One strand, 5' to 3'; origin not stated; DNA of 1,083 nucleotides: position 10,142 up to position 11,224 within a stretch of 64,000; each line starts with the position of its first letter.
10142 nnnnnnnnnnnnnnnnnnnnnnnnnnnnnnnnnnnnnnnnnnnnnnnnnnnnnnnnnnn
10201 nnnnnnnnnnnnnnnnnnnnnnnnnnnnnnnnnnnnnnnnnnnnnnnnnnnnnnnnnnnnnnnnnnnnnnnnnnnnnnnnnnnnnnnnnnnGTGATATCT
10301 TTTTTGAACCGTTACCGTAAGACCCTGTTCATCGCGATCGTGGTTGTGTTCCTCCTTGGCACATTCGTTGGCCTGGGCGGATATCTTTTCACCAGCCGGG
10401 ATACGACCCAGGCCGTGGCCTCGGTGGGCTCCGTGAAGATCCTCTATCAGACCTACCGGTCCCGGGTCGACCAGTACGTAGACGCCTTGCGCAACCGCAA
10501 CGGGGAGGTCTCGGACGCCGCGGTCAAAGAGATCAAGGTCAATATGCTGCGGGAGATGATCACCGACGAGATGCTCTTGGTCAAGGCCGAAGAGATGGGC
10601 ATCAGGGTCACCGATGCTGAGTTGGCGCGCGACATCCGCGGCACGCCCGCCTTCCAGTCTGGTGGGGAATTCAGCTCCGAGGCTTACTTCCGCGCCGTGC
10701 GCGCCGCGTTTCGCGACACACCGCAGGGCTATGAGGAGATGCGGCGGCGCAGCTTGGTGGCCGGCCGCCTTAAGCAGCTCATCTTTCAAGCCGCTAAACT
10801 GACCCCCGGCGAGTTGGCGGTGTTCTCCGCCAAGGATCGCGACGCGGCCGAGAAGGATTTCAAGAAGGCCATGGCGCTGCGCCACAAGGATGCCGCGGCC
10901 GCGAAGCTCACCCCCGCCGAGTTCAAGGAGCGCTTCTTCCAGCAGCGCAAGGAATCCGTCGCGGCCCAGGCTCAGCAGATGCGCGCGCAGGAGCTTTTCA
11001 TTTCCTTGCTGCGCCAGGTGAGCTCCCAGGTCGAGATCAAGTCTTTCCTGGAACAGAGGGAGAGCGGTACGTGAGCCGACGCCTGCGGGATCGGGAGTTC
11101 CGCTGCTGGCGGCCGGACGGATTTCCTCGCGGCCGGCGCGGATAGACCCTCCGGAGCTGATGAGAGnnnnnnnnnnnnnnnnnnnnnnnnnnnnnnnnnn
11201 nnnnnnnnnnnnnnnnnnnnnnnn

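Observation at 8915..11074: M23 peptidase, bactofilin and SurA-N-like chaperone in a tightly coupled operon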

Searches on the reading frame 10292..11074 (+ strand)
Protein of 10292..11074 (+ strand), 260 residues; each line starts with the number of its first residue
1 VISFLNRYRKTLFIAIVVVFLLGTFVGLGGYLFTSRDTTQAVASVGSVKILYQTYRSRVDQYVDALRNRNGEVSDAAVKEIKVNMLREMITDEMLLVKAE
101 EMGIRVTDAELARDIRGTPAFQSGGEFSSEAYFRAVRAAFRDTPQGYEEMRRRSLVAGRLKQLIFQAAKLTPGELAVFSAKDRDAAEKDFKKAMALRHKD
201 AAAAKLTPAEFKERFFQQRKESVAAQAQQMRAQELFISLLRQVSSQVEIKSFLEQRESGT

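Call 3: search_protein_families(library=pfam, proteins=[window:10292-11074:+], max_evalue=0.01)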
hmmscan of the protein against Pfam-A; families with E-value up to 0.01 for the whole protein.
window:10292-11074:+ (260 aa): 3 families
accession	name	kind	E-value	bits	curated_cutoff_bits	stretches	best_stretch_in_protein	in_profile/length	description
PF13624.11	SurA_N_3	-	5.8e-29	101.5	27.2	1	1-159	1-160/162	SurA-like N-terminal domain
PF13623.11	SurA_N_2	-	3.4e-22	79.3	28.5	1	13-134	16-143/145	SurA-like N-terminal domain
PF09312.16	SurA_N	-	4.6e-05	24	30.8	1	43-116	6-77/118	SurA N-terminal domain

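Call 4: search_protein_families(library=ncbifam, proteins=[window:10292-11074:+], max_evalue=0.01)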
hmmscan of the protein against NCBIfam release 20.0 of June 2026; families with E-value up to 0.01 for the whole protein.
window:10292-11074:+ (260 aa): 2 families
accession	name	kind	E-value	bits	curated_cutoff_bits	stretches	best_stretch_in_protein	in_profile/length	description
NF008054.0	PRK10788.1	equivalog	7.6e-12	44.7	493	1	10-233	15-234/626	peptidylprolyl isomerase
NF000809.0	PRK00059.1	equivalog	8.1e-06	25.4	303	1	60-171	66-175/336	peptidylprolyl isomerase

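Call 6: find_homologous_proteins(query=window:10292-11071:+, max_evalue=0.001)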
Query window:10292-11071:+ (260 aa): 181 proteins with E <= 0.001 among 3579 candidates; the best 120 are listed.
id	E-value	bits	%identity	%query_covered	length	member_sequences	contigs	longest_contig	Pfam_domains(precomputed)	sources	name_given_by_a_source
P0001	2.2e-157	539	100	100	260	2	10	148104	PF13624.12,PF13623.12,PF09312.17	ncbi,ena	-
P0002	5.9e-131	453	85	100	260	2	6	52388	PF13624.12,PF13623.12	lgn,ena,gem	-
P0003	2.7e-129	447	82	100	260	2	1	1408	PF13624.12,PF13623.12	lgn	-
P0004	1.3e-128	445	82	100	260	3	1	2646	PF13624.12,PF13623.12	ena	-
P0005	1.6e-128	445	81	100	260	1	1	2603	PF13624.12,PF13623.12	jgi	jgi:peptidyl-prolyl cis-trans isomerase D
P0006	2.4e-128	444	81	100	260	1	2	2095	PF13624.12,PF13623.12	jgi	jgi:hypothetical protein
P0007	4.3e-128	443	81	100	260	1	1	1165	PF13624.12,PF13623.12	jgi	jgi:hypothetical protein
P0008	9.2e-119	413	78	100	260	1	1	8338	PF13624.12,PF13623.12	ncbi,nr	ncbi:MAG: SurA N-terminal domain-containing protein [Elusimicrobia bacterium]|nr:SurA N-terminal dom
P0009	7.6e-114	397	74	100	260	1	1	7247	PF13624.12,PF13623.12,PF09312.17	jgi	jgi:peptidyl-prolyl cis-trans isomerase D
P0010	1.2e-96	340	62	100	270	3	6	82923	PF13624.12,PF13623.12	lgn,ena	-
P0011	1.3e-94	334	67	100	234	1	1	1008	PF13624.12,PF13623.12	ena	-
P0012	3.7e-93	329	66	100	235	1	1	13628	PF13624.12,PF13623.12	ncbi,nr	ncbi:MAG: SurA N-terminal domain-containing protein [Elusimicrobia bacterium]|nr:SurA N-terminal dom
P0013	3.6e-92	326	67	100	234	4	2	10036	PF13624.12,PF13623.12,PF09312.17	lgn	-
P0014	5.8e-92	325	83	75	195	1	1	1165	PF13624.12,PF13623.12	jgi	jgi:hypothetical protein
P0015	1.1e-89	318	63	100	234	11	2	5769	PF13624.12,PF13623.12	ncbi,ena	-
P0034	2.8e-75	271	54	100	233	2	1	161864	PF13624.12,PF13623.12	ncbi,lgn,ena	-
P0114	5.8e-60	220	44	100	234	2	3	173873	PF13624.12,PF13623.12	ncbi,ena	-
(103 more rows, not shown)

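Call 9: find_encoding_contigs(protein=P0001, flank=6000, max_places=4)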
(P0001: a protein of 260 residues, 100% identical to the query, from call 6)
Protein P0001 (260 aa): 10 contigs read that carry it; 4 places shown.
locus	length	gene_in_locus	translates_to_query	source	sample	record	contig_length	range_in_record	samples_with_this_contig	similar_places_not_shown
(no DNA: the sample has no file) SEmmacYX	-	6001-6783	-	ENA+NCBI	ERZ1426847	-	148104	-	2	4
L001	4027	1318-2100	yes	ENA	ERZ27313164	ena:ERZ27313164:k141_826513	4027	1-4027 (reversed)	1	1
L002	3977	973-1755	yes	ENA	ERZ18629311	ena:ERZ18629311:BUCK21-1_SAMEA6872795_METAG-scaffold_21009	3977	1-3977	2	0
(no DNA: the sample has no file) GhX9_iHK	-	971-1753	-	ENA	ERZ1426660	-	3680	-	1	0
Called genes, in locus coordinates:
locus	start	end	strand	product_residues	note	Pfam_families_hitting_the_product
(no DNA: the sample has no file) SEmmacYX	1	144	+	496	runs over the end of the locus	-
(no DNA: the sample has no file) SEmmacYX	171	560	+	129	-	PF00072:Response_reg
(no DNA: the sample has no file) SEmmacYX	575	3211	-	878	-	PF01411:tRNA-synt_2c, PF07973:tRNA_SAD, PF02272:DHHA1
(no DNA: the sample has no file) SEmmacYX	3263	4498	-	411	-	-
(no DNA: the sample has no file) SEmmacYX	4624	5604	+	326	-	PF01551:Peptidase_M23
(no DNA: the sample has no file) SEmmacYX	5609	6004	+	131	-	PF04519:Bactofilin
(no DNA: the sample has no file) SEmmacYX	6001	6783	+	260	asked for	PF13623:SurA_N_2, PF13624:SurA_N_3, PF09312:SurA_N (weak)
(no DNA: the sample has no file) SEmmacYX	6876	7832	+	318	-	PF00294:PfkB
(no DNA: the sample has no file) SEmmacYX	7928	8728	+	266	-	PF04748:Polysacc_deac_2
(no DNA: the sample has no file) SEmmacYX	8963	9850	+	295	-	PF01891:CbiM, PF13190:PDGLE (weak)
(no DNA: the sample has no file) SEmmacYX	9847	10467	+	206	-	PF02361:CbiQ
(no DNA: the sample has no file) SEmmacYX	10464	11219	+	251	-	PF00005:ABC_tran, PF13304:AAA_21 (weak)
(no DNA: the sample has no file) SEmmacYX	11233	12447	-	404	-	PF01960:ArgJ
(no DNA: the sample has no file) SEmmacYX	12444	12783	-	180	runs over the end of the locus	PF00583:Acetyltransf_1 (weak), PF13508:Acetyltransf_7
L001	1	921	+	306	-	?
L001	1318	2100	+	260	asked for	PF13623:SurA_N_2, PF13624:SurA_N_3, PF09312:SurA_N (weak)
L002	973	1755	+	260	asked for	PF13623:SurA_N_2, PF13624:SurA_N_3, PF09312:SurA_N (weak)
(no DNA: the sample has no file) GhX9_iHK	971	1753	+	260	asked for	PF13623:SurA_N_2, PF13624:SurA_N_3, PF09312:SurA_N (weak)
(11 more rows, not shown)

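Call 10: find_encoding_contigs(protein=P0010, flank=6000, max_places=1)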
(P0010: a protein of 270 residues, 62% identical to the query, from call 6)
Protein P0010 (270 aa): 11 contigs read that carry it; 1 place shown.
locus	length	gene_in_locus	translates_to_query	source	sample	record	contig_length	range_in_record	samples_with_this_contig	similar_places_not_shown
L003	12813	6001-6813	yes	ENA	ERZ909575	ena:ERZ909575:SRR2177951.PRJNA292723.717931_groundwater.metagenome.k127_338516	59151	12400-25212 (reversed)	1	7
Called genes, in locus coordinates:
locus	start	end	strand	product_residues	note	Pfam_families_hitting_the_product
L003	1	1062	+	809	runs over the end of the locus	PF13802:Gal_mutarotas_2, PF01055:Glyco_hydro_31_2nd, PF21365:Glyco_hydro_31_3rd, PF17137:DUF5110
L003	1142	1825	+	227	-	-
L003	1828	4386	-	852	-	PF01411:tRNA-synt_2c, PF07973:tRNA_SAD, PF02272:DHHA1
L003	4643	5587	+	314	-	PF01551:Peptidase_M23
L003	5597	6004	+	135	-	PF04519:Bactofilin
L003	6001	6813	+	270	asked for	PF13623:SurA_N_2, PF13624:SurA_N_3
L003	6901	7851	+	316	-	PF00294:PfkB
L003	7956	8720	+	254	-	PF04748:Polysacc_deac_2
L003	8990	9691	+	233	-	-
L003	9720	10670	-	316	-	PF01544:CorA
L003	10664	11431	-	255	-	PF00005:ABC_tran, PF13304:AAA_21 (weak)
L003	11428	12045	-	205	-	PF02361:CbiQ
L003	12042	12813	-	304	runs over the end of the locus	PF01891:CbiM, PF13190:PDGLE (weak)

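Call 11: find_encoding_contigs(protein=P0034, flank=6000, max_places=1)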
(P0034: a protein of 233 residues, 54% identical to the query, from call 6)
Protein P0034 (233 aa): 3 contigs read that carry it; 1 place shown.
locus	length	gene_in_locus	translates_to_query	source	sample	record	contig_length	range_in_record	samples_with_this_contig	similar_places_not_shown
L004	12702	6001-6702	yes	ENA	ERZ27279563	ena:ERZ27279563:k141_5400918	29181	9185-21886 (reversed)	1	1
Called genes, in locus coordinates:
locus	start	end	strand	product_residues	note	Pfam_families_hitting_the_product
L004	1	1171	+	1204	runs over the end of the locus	-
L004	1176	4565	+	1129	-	-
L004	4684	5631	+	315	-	PF01551:Peptidase_M23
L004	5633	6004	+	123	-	PF04519:Bactofilin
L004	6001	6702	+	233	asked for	PF13623:SurA_N_2, PF13624:SurA_N_3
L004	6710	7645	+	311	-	PF00294:PfkB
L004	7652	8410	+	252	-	PF04748:Polysacc_deac_2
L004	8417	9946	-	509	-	-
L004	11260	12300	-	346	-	-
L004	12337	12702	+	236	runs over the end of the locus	PF00072:Response_reg, PF00486:Trans_reg_C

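Call 12: find_encoding_contigs(protein=P0114, flank=6000, max_places=1)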
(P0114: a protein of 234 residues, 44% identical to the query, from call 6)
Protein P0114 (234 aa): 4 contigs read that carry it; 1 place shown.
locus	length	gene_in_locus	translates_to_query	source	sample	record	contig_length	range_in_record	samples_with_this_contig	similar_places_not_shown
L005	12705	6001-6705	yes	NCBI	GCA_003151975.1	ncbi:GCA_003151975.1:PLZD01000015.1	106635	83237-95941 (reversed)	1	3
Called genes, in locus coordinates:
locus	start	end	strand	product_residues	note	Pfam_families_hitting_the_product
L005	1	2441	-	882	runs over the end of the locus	PF01411:tRNA-synt_2c, PF07973:tRNA_SAD, PF02272:DHHA1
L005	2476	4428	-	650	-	-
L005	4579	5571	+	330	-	PF01551:Peptidase_M23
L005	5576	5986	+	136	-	PF04519:Bactofilin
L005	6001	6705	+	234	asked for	PF13623:SurA_N_2, PF13624:SurA_N_3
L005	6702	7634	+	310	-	PF00294:PfkB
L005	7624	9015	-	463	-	PF01212:Beta_elim_lyase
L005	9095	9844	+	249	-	PF00005:ABC_tran, PF13304:AAA_21 (faint)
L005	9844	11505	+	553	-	PF16949:ABC_tran_2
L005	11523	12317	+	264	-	PF04748:Polysacc_deac_2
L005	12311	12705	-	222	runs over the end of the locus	-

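Call 15: find_related_loci(query=A1, collection=genome_contigs, flank=6000)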
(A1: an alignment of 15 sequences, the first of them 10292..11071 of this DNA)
Query A1 (260 aa) in genome_contigs; peptide patterns used: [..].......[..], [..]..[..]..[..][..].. (x = any residue, [..] = any of these).
124 stretches matched a pattern; 67 encode a relative of the query (tblastn E <= 1e-3); 67 distinct loci.
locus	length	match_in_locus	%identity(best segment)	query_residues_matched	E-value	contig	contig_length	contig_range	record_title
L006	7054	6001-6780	78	1-260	4e-126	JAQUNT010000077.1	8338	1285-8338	MAG: Elusimicrobia bacterium isolate STD1_184 NODE_26823_length_8338_cov_2.472902_Sandtown_D1, whole genome shotgun sequ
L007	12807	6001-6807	62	1-259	2e-108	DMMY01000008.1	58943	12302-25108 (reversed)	MAG TPA_asm: Elusimicrobia bacterium isolate UBA9628 contig_767, whole genome shotgun sequence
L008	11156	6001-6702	66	1-259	7e-105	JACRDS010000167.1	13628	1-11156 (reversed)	MAG: Elusimicrobia bacterium isolate NC_groundwater_1678_Pr3_B-0.1um_69_20 SR-2_scaffold_141_3638759, whole genome shotg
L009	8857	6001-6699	58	1-259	8e-90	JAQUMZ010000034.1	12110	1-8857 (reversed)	MAG: Elusimicrobia bacterium isolate STD1_166 NODE_14179_length_12110_cov_2.500292_Sandtown_D1, whole genome shotgun seq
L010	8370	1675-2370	58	1-259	4e-85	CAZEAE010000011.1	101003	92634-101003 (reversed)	MAG TPA_asm: uncultured Elusimicrobia sp. isolate binchicken_co248_32 genome assembly, contig: NODE_134_length_101003_co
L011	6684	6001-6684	56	1-254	3e-85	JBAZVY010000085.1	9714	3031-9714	MAG: Elusimicrobiota bacterium isolate SO_2017_GW1_264 NODE_26190_length_9714_cov_0.859810_OW334_2017, whole genome shot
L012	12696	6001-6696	54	1-259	2e-84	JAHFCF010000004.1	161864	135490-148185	MAG: Elusimicrobia bacterium isolate nzgw215 NODE_33_length_161865_cov_5.193479, whole genome shotgun sequence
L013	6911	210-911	54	1-260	6e-84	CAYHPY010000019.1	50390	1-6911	MAG TPA_asm: uncultured Elusimicrobia bacterium isolate ERP119705_co15_38 genome assembly, contig: NODE_428_length_50390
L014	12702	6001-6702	53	1-259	1e-81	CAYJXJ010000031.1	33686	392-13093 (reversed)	MAG TPA_asm: uncultured Elusimicrobia bacterium isolate ERP125453_co1_480 genome assembly, contig: NODE_1050_length_3368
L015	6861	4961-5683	53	1-260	5e-81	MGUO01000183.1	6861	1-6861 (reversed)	MAG: Elusimicrobia bacterium RIFCSPHIGHO2_02_FULL_57_9 rifcsphigho2_02_scaffold_36293, whole genome shotgun sequence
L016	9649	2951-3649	52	1-259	8e-77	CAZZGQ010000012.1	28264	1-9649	MAG TPA_asm: uncultured Elusimicrobia sp. isolate SRP272529_co2_26 genome assembly, contig: NODE_2543_length_28264_cov_1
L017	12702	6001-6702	50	1-260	2e-75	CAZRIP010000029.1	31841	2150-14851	MAG TPA_asm: uncultured Elusimicrobia sp. isolate binchicken_co54_389 genome assembly, contig: NODE_2360_length_31841_co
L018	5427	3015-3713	51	1-259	2e-75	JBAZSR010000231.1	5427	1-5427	MAG: Elusimicrobiota bacterium isolate SO_2017_GW1_178 NODE_57615_length_5427_cov_0.923208_OW334_2017, whole genome shot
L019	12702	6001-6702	49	1-260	3e-74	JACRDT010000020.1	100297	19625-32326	MAG: Elusimicrobia bacterium isolate NC_groundwater_1679_Pr3_B-0.1um_69_72 SR-2_scaffold_141_1293508, whole genome shotg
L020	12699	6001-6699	50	1-259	6e-74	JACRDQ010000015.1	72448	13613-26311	MAG: Elusimicrobia bacterium isolate NC_groundwater_1676_Pr3_B-0.1um_68_27 SR-2_scaffold_141_655098, whole genome shotgu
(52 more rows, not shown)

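Call 32: predict_structure(alignment_id=A1)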
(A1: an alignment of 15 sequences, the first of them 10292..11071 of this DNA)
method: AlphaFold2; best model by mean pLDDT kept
length: 260 residues; sequences in the alignment: 15
mean_pLDDT: 84.3   pTM: 0.66
mean pLDDT of the five models: 84.3, 82.1, 81.3, 78.4, 75.5
residues with pLDDT >= 90: 57; 70-90: 179; 50-70: 17; < 50: 7
segments of 3 or more residues with pLDDT < 50: 31-35
pLDDT, mean of each block of 10 residues (from residue 1): 71 84 63 54 85 87 87 87 89 89 91 91 91 83 80 90 89 86 89 91 90 90 89 87 83 73
secondary structure, 60 per line:
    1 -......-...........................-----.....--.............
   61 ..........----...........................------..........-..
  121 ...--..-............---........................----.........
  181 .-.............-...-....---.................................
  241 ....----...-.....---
elements in order: H2-7 H9-35 E41-45 E48-51 H52-70 H75-101 H108-117 H129-140 H144-167 H172-181 H183-195 H201-204 H208-244 E249-251 H253-257

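Call 35: fold_search(model_id=the predicted structure, library=pdb)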
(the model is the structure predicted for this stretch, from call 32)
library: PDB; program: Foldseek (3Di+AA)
matches with E <= 10: 140; with E <= 0.001: 4
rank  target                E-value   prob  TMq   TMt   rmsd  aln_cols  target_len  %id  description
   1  9hg9_F                2.0e-05  1.00  0.49  0.65   5.4       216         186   13  BAM-SurA-darobactin complex in the swing-in state (released 2025-04-16)
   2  8zht_A                3.8e-05  1.00  0.33  0.15   6.9       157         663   17  Structure of PpiD-YfgM complex (released 2025-02-12)
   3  2pv3_A                5.8e-05  1.00  0.51  0.47   8.0       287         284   10  Crystallographic Structure of SurA fragment lacking the second peptidyl-prolyl isomerase domain complexed with peptide (released 2007-10-02)
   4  9hg5_F                3.0e-04  1.00  0.51  0.45   9.0       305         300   11  BAM-SurA complex in the swing-in state with full length BamC resolved (released 2025-04-16)
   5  8pz2_F                1.8e-03  1.00  0.46  0.71   6.0       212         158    9  Wait Complex: Lateral open BAM bound Extended SurA (released 2024-09-25)
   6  1m5y_C                2.9e-03  1.00  0.41  0.30   3.9       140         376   15  Crystallographic Structure of SurA, a Molecular Chaperone that Facilitates Outer Membrane Porin Folding (released 2002-11-08)
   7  1m5y_B                3.1e-03  1.00  0.41  0.30   3.9       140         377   15  Crystallographic Structure of SurA, a Molecular Chaperone that Facilitates Outer Membrane Porin Folding (released 2002-11-08)
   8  1m5y_D                4.1e-03  1.00  0.41  0.29   4.0       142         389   15  Crystallographic Structure of SurA, a Molecular Chaperone that Facilitates Outer Membrane Porin Folding (released 2002-11-08)
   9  8pzv_F                4.8e-03  1.00  0.41  0.57   7.1       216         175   14  Wait Complex: BAM bound Darobactin-B and Extended SurA (released 2024-09-25)
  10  9hg7_F                5.0e-03  1.00  0.45  0.40  10.4       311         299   10  BAM-SurA complex in the swing-out state (released 2025-04-16)
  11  9hga_F                9.5e-03  1.00  0.40  0.35   4.3       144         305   13  BAM-SurA-darobactin complex in the swing-out state (released 2025-04-16)
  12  3nrk                  9.5e-03  1.00  0.40  0.35  12.3       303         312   11  The crystal structure of the leptospiral hypothetical protein LIC12922 (released 2010-11-24)
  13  1m5y_A                1.3e-02  1.00  0.42  0.29   4.0       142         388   15  Crystallographic Structure of SurA, a Molecular Chaperone that Facilitates Outer Membrane Porin Folding (released 2002-11-08)
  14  3rgc_A                3.8e-02  0.99  0.39  0.40  10.1       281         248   12  The virulence factor PEB4 and the periplasmic protein Cj1289 are two structurally related SurA-like chaperones in the  (released 2011-04-27)
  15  8pzu_F                4.4e-02  0.98  0.38  0.39  12.2       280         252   11  Wait Complex: BAM bound Darobactin-B and Compact SurA (released 2024-09-25)
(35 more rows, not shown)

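Call 78: search_solved_structures(query=A1, max_evalue=0.01, show_alignments=1)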
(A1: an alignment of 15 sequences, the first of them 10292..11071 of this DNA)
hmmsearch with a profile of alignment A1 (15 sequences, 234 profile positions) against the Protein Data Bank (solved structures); distinct sequences matched with E-value up to 0.01: 0.
